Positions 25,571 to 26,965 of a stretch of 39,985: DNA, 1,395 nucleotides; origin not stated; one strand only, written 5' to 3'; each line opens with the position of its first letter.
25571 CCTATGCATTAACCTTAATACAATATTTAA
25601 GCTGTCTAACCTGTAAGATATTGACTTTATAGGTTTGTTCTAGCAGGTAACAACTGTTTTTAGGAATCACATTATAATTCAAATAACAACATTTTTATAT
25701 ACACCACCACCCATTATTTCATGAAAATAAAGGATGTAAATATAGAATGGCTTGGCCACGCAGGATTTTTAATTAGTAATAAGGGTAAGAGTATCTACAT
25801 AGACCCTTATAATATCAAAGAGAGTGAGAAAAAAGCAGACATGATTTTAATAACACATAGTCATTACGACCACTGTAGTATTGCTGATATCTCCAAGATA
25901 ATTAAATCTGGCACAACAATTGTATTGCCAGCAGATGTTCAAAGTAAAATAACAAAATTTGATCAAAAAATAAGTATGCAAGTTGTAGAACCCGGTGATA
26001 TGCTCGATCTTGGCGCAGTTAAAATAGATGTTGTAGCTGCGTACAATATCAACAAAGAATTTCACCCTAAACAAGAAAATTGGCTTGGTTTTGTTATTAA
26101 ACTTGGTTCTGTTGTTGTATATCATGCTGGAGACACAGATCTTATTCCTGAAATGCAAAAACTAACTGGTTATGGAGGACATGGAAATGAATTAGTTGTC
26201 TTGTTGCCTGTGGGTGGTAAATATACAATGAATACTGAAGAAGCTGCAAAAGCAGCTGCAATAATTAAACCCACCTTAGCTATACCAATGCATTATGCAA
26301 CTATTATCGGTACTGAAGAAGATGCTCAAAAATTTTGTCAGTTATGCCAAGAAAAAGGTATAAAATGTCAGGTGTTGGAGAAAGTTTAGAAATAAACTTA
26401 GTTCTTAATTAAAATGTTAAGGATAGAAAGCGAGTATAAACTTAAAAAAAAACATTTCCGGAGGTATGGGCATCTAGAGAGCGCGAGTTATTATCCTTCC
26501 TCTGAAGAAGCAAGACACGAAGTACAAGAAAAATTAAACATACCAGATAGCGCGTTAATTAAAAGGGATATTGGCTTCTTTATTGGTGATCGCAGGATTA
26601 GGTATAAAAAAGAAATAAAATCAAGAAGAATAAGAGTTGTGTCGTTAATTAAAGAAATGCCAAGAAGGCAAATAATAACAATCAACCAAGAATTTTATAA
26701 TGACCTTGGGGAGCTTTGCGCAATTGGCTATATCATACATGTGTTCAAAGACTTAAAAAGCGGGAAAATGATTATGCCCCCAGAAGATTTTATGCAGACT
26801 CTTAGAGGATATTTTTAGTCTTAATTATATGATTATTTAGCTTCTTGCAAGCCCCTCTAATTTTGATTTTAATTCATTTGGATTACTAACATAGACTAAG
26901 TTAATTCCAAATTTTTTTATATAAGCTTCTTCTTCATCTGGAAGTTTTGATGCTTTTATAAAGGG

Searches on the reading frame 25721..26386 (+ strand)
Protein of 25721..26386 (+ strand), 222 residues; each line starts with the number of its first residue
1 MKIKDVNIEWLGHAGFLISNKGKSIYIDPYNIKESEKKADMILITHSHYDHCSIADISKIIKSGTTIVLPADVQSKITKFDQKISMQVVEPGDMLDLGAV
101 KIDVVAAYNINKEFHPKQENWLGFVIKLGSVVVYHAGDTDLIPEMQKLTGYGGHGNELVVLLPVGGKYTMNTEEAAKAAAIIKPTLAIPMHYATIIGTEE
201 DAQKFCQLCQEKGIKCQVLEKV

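Call 9: search_protein_families(library=ncbifam, proteins=[window:25721-26386:+], max_evalue=0.001)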
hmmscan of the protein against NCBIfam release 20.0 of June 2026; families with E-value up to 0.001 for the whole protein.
window:25721-26386:+ (222 aa): 3 families
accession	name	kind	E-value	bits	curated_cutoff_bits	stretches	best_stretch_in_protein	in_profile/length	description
NF001911.0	PRK00685.1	equivalog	6.7e-38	130.4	144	1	7-220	2-221/228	metal-dependent hydrolase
NF008688.0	PRK11709.1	equivalog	1.6e-07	30.6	306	1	23-110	98-185/355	L-ascorbate 6-phosphate lactonase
TIGR03413.1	GSH_gloB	equivalog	0.00063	19.2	200.8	0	32-106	37-103/248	hydroxyacylglutathione hydrolase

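Call 10: search_protein_families(library=pfam, proteins=[window:25721-26386:+], max_evalue=0.001)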
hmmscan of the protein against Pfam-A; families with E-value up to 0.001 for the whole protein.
window:25721-26386:+ (222 aa): 2 families
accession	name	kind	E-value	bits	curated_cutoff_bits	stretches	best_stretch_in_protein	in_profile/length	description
PF13483.12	Lactamase_B_3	-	8.7e-31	107.5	24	1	8-191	2-160/160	Beta-lactamase superfamily domain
PF12706.13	Lactamase_B_2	-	1.3e-20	74.3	27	1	29-192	21-200/200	Beta-lactamase superfamily domain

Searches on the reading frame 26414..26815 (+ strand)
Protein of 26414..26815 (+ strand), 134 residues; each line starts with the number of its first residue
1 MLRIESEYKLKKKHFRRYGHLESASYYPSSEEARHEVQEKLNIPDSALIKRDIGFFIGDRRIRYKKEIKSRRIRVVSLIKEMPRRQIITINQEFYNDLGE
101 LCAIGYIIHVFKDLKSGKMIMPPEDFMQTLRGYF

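Call 9: search_protein_families(library=ncbifam, proteins=[window:26414-26815:+], max_evalue=0.001)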
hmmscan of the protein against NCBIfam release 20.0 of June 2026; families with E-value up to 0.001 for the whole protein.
window:26414-26815:+ (134 aa): 1 family
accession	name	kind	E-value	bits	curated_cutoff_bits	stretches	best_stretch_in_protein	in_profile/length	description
TIGR00051.1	TIGR00051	subfamily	1.4e-05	25.4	68.7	1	18-120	12-114/117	YbgC/FadM family acyl-CoA thioesterase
